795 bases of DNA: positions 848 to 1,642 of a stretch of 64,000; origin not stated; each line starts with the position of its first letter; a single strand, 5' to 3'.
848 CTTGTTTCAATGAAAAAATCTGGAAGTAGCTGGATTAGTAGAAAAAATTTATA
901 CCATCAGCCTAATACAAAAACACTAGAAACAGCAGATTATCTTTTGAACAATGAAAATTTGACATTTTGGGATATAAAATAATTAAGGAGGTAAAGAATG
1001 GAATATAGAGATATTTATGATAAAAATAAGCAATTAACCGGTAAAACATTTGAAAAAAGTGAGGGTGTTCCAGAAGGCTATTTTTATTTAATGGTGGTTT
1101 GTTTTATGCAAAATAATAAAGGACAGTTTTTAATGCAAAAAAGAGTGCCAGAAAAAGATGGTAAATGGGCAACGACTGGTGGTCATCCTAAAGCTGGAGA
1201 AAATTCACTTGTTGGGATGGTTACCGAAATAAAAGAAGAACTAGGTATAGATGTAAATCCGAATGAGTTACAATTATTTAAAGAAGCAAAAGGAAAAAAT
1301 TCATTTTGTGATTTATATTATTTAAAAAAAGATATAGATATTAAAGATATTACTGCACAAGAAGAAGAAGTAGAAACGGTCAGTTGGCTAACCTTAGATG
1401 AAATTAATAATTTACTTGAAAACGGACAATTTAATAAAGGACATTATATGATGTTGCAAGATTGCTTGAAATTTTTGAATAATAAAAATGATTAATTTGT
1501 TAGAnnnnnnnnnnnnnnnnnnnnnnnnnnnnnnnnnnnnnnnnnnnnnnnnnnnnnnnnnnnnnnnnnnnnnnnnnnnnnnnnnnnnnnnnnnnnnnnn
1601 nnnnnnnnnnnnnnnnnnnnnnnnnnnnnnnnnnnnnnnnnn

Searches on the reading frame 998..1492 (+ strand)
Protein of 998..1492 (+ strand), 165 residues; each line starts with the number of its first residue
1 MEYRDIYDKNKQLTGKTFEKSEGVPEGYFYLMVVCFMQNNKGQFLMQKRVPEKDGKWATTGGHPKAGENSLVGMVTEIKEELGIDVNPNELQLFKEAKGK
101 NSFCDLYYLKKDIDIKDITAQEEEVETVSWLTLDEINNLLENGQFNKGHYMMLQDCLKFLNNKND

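Call 80: search_protein_families(library=pfam, proteins=[window:998-1492:+], max_evalue=0.00001)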
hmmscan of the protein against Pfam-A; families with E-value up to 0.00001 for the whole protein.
window:998-1492:+ (165 aa): 1 family
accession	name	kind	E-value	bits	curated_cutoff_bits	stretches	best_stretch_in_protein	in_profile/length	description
PF00293.34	NUDIX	-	2e-15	57.4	21.1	1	33-145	6-125/134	NUDIX domain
